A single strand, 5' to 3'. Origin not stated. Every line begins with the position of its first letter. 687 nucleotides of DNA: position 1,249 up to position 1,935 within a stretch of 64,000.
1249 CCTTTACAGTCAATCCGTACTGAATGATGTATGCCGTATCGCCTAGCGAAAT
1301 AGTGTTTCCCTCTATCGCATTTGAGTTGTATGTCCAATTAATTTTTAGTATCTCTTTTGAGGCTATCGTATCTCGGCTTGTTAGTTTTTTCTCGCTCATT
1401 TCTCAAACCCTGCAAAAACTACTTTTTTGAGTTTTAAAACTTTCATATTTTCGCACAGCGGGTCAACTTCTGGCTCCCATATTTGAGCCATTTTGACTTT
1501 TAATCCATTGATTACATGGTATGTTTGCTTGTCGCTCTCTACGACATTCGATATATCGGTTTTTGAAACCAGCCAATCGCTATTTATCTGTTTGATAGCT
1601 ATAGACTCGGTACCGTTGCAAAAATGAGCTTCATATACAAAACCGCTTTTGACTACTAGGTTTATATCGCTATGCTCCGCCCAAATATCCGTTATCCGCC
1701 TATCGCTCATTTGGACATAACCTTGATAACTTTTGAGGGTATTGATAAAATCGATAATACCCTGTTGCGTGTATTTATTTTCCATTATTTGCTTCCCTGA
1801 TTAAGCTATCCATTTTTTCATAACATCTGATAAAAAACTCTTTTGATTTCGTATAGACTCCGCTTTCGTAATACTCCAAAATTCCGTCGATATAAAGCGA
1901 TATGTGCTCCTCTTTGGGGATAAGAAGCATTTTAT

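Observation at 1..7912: Type III CRISPR-Cas-like effector operon with no array in view and a three-gene Fic cassette spliced between its RAMP genes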

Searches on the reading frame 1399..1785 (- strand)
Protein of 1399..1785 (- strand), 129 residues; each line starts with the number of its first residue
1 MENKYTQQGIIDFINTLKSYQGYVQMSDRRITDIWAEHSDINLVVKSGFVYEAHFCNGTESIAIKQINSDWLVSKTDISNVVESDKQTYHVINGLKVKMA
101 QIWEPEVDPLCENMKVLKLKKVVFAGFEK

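Call 4: search_protein_families(library=pfam, proteins=[window:1399-1785:-], max_evalue=0.01)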
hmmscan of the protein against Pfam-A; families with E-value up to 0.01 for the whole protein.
window:1399-1785:- (129 aa): 0 families

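Call 5: search_protein_families(library=ncbifam, proteins=[window:1399-1785:-], max_evalue=0.01)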
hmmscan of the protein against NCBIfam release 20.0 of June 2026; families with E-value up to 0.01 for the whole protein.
window:1399-1785:- (129 aa): 1 family
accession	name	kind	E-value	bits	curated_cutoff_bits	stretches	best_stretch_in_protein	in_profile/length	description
TIGR04423.1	casT3_TIGR04423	equivalog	3.2e-19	69.4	40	1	19-129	2-124/124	TIGR04423 family type III CRISPR-associated protein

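Call 6: search_protein_families(library=padloc, proteins=[window:1399-1785:-], max_evalue=0.01)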
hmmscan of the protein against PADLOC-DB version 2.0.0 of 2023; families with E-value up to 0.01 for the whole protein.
window:1399-1785:- (129 aa): 5 families
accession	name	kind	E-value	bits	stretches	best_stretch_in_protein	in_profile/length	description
PDLC01520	Csx19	-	3.1e-30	103.1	1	5-129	2-120/123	CAS-III-D; effector_UNK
PDLC01049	Cas11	-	8.4e-26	88.9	1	14-129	3-120/123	core gene (cas11)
PDLC01521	Csx19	-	2.1e-18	65.4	1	13-129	11-127/131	CAS-III-D; effector_UNK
PDLC01522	Csx19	-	1.2e-16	59.1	1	15-129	5-126/126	CAS-III-D; effector_UNK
PDLC01537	Csx19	-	1.1e-15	56.1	1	14-129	4-126/126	CAS-III-D; effector_UNK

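Call 23: find_homologous_proteins(query=window:1399-1785:-, max_evalue=0.001)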
Query window:1399-1785:- (129 aa): 301 proteins with E <= 0.001 among 301 candidates; the best 120 are listed.
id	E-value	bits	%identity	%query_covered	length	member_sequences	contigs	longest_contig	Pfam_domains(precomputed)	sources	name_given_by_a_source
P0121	5.1e-80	284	99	100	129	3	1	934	PF27890.1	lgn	-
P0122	4.7e-75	267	93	100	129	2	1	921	PF27890.1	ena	-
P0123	3.1e-66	239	83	100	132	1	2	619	PF27890.1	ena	-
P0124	3.4e-55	203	72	99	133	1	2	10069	PF27890.1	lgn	-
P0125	3.6e-52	194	70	100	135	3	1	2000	PF27890.1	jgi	jgi:CRISPR type III-associated protein (TIGR04423 family)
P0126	4.1e-50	187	69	98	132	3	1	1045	PF27890.1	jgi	-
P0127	5.0e-50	187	70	98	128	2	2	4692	PF27890.1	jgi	-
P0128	1.1e-49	186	68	100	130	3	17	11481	PF27890.1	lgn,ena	-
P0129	1.6e-49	185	70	97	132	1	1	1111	PF27890.1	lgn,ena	-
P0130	3.2e-47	178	66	99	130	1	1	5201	PF27890.1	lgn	-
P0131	6.5e-47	177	69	94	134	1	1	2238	PF27890.1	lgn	-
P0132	1.5e-46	175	70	92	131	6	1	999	PF27890.1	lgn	-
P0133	1.9e-46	175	66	97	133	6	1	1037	PF27890.1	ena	-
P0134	3.1e-46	174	66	98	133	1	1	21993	PF27890.1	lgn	-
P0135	3.3e-46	174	67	98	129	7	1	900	PF27890.1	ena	-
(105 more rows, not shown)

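Call 25: find_related_loci(query=A2, collection=metagenome_contigs, flank=10000)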
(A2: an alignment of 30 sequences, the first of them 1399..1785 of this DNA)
Query A2 (129 aa) in metagenome_contigs; peptide patterns used: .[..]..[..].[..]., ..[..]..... (x = any residue, [..] = any of these).
225 stretches matched a pattern; 156 encode a relative of the query (tblastn E <= 1e-3); the best 80 are kept; 80 distinct loci.
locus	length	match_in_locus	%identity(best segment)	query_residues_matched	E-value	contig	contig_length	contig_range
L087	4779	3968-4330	66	10-128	4e-51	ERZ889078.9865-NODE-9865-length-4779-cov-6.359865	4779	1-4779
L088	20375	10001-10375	62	4-128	4e-49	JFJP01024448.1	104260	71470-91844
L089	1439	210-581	64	4-128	2e-49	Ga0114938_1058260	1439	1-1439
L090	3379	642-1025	56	1-129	1e-46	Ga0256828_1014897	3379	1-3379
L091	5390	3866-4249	56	1-129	1e-46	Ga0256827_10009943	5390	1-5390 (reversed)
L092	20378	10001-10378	60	4-129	5e-45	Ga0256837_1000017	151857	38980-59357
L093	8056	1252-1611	60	10-129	6e-45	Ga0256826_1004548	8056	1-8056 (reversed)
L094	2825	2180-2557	57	4-129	9e-45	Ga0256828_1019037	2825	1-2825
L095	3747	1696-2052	58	10-129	2e-44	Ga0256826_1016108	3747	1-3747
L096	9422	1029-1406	54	4-129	1e-42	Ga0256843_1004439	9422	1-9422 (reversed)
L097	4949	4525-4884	57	10-129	1e-42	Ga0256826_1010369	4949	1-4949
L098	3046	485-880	57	1-129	2e-42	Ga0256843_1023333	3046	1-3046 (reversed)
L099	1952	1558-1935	59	1-127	9e-43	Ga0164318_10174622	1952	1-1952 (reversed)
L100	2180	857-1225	56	6-129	1e-42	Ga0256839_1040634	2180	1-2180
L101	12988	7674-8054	54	1-128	1e-41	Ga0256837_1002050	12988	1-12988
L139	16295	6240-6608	55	7-127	2e-36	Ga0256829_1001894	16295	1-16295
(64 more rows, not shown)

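Call 29: search_protein_families(library=pfam, proteins=[L095:701-1672:+, L091:2851-3885:+, L089:568-1086:+, L139:6557-6913:+, L139:6910-7389:+], max_evalue=0.01)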
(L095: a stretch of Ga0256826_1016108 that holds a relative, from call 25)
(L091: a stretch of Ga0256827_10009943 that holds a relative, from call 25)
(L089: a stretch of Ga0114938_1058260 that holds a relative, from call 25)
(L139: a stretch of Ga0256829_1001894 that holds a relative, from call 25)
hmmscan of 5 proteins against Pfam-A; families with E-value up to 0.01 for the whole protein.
L095:701-1672:+ (323 aa): 4 families
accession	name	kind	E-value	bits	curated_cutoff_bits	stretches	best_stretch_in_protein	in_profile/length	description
PF13310.11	Virulence_RhuM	-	6.2e-22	78.5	33.7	1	60-127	1-71/252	Virulence protein RhuM family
PF02661.23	Fic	-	9.5e-11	42.8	24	1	195-272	8-93/93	Fic/DOC family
PF02498.22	Bro-N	-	0.0017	19.3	25.6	1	22-107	9-93/96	BRO family, N-terminal domain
PF13936.12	HTH_38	-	0.0027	17.8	27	1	28-48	22-42/44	Helix-turn-helix domain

L091:2851-3885:+ (344 aa): 2 families
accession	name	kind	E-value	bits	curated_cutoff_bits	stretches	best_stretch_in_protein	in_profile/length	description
PF06250.17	YhcG_C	-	3.1e-47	160.8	32.5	1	176-326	3-156/157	YhcG PDDEXK nuclease domain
PF17761.7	DUF1016_N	-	2.7e-46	157.5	32.8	1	12-148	1-137/137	DUF1016 N-terminal domain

L089:568-1086:+ (172 aa): 1 family
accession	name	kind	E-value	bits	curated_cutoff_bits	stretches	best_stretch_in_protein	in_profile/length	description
PF10543.14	ORF6N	-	3.2e-32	111.1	27.8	1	14-98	1-86/86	ORF6N domain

L139:6557-6913:+ (118 aa): 2 families
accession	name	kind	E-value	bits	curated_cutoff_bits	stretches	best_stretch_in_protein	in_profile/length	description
PF18765.7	Polbeta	-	1.8e-09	38.1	26.9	1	36-118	8-87/93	Polymerase beta, Nucleotidyltransferase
PF01909.29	NTP_transf_2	-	7.2e-07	30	21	1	31-109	4-80/93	Nucleotidyltransferase domain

L139:6910-7389:+ (159 aa): 0 families

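Call 30: search_protein_families(library=padloc, proteins=[L095:701-1672:+, L091:2851-3885:+, L139:6910-7389:+, L089:568-1086:+], max_evalue=0.001)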
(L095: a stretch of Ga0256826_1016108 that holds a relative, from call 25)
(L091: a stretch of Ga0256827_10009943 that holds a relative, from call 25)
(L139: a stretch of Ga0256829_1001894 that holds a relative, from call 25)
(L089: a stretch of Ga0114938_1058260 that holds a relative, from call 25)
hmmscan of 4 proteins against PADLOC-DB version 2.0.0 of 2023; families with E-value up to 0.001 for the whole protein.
L095:701-1672:+ (323 aa): 40 families (the best 25 are shown)
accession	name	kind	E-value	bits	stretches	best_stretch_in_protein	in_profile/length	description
PDLC04965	PDC-S23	-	5.3e-120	398.7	1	2-319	5-324/327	-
PDLC04963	PDC-S23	-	2.3e-115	383.3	1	1-320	1-309/312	-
PDLC04964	PDC-S23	-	2.1e-110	367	1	2-319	4-328/331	-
PDLC04848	PDC-S05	-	8.1e-63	210.7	2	2-211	3-217/291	-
PDLC04854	PDC-S05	-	4.7e-59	197.6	1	2-199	4-207/212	-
PDLC04858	PDC-S05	-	3.2e-52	173.9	1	2-128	5-131/138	-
PDLC04872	PDC-S05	-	1.2e-50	169.2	1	2-137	5-143/152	-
PDLC04874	PDC-S05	-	7.8e-49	163.4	1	3-125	7-127/165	-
PDLC04843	PDC-S05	-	8.9e-49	164.4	1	2-125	6-129/330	-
PDLC04879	PDC-S05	-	7.1e-46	154.9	1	2-137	5-147/285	-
PDLC04851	PDC-S05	-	3.4e-45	152.6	1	3-135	11-150/342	-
PDLC04870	PDC-S05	-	8.3e-45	150.8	1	3-127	10-134/214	-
PDLC04853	PDC-S05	-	1e-44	151.1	1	2-133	6-142/336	-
PDLC04876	PDC-S05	-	3.5e-44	148.6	1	3-138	9-151/174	-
PDLC04852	PDC-S05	-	1.4e-43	147.2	1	3-138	12-153/346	-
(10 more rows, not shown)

L091:2851-3885:+ (344 aa): 34 families (the best 25 are shown)
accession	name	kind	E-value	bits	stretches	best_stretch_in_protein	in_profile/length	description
PDLC04807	PDC-S02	-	7.6e-128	424.6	1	7-338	14-347/351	-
PDLC04822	PDC-S02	-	1.9e-112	373.7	1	7-298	11-293/294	-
PDLC04817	PDC-S02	-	1.6e-99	331.1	2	8-203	10-206/286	-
PDLC04795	PDC-S02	-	4.9e-88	293.7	1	7-335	25-348/357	-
PDLC04831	PDC-S02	-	8.4e-87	289.8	1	8-326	13-337/346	-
PDLC04810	PDC-S02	-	1.9e-81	272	1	8-326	13-340/355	-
PDLC04803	PDC-S02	-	3.3e-77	257.8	1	69-335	4-263/269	-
PDLC04825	PDC-S02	-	4.4e-67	223.7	1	7-183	15-192/193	-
PDLC04820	PDC-S02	-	9.7e-60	200.4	1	6-328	26-318/332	-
PDLC04827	PDC-S02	-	3.6e-59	198.2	1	7-229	11-231/234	-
PDLC04813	PDC-S02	-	4.8e-48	161.3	1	176-334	7-166/175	-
PDLC04821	PDC-S02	-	4.7e-44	147.8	1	6-126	10-128/133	-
PDLC04826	PDC-S02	-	9.7e-42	141.1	1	8-217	13-217/222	-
PDLC04812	PDC-S02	-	1.5e-39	133.3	1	5-148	7-148/151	-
PDLC01464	PD_DExK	-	1.6e-39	133.2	1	105-250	1-126/126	"CAS-I,CAS-II,CAS-III,CAS-IV,CAS-V,CAS-VI; associated"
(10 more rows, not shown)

L139:6910-7389:+ (159 aa): 0 families

L089:568-1086:+ (172 aa): 3 families
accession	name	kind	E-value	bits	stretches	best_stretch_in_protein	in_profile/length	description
PDLC04856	PDC-S05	-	1.2e-58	195.7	1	9-167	9-175/177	-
PDLC04869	PDC-S05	-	2.6e-51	172.7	1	10-154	15-168/306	-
PDLC04849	PDC-S05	-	5e-51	171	1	7-161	5-158/183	-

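Call 76: search_solved_structures(query=A2, max_evalue=0.01, show_alignments=1)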
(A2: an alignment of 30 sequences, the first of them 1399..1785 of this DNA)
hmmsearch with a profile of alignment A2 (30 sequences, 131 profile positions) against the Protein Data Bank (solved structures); distinct sequences matched with E-value up to 0.01: 0.

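Call 82: predict_structure(alignment_id=A2)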
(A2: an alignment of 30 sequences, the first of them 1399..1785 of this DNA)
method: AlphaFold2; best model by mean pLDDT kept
length: 129 residues; sequences in the alignment: 30
mean_pLDDT: 94.7   pTM: 0.85
mean pLDDT of the five models: 94.7, 93.3, 92.8, 92.6, 92.0
residues with pLDDT >= 90: 115; 70-90: 13; 50-70: 1; < 50: 0
segments of 3 or more residues with pLDDT < 50: none
pLDDT, mean of each block of 10 residues (from residue 1): 90 98 97 96 96 97 95 97 95 90 94 92 94
secondary structure, 60 per line:
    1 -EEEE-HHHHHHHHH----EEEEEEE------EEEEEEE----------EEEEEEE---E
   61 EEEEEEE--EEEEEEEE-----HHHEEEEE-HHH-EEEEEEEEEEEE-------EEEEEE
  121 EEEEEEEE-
elements in order: E2-5 H7-15 E20-26 E33-39 E50-56 E60-67 E70-77 E86-90 E96-107 E115-128

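Call 84: fold_search(model_id=the predicted structure, library=pdb)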
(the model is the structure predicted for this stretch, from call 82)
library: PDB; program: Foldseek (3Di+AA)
matches with E <= 10: 343; with E <= 0.001: 0
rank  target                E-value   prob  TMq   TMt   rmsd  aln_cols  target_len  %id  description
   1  8s9u_B                9.3e-03  1.00  0.60  0.46   6.6       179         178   11  CRISPR-Cas type III-D effector complex bound to a target RNA (released 2024-04-24)
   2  8s9t_B                8.7e-02  0.99  0.57  0.43   5.0       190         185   10  CRISPR-Cas type III-D effector complex (released 2024-04-24)
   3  3fkh_F                1.8e-01  0.12  0.17  0.18  16.9       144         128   13  Crystal structure of Putative pyridoxamine 5'-phosphate oxidase (NP_601736.1) from CORYNEBACTERIUM GLUTAMICUM ATCC 130 (released 2009-01-13)
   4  3fkh_D                3.3e-01  0.09  0.16  0.15  16.4       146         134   11  Crystal structure of Putative pyridoxamine 5'-phosphate oxidase (NP_601736.1) from CORYNEBACTERIUM GLUTAMICUM ATCC 130 (released 2009-01-13)
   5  6eci_K                5.3e-01  0.09  0.15  0.15  15.6       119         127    8  Structure of the FAD binding protein MSMEG_5243 from Mycobacterium smegmatis (released 2018-12-26)
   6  6eci_P                5.9e-01  0.06  0.16  0.15  15.8       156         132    8  Structure of the FAD binding protein MSMEG_5243 from Mycobacterium smegmatis (released 2018-12-26)
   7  6eci_R                6.2e-01  0.07  0.15  0.18  15.7       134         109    8  Structure of the FAD binding protein MSMEG_5243 from Mycobacterium smegmatis (released 2018-12-26)
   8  6eci_G                6.9e-01  0.08  0.17  0.19  17.1       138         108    9  Structure of the FAD binding protein MSMEG_5243 from Mycobacterium smegmatis (released 2018-12-26)
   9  6ewp_C                9.0e-01  0.11  0.21  0.17  15.7       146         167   12  Mus musculus CEP120 third C2 domain (C2C) (released 2018-05-02)
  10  6eci_D                9.0e-01  0.06  0.15  0.16  15.1       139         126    9  Structure of the FAD binding protein MSMEG_5243 from Mycobacterium smegmatis (released 2018-12-26)
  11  8cp6_B                9.5e-01  0.14  0.25  0.06  11.3       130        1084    8  Type six secretion system exported effector 5 (Tse5) (released 2023-12-06)
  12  6ewp_B                9.5e-01  0.07  0.17  0.15  15.3       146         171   12  Mus musculus CEP120 third C2 domain (C2C) (released 2018-05-02)
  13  1g5u_A                1.0e+00  0.38  0.23  0.23   6.7        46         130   11  LATEX PROFILIN HEVB8 (released 2000-11-22)
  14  6ehp_D                1.0e+00  0.20  0.22  0.28  11.3        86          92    9  The crystal structure of the human LAMTOR complex (released 2017-10-04)
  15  8dhb_F                1.0e+00  0.18  0.21  0.28  12.0        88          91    8  Active FLCN GAP complex (released 2022-09-28)
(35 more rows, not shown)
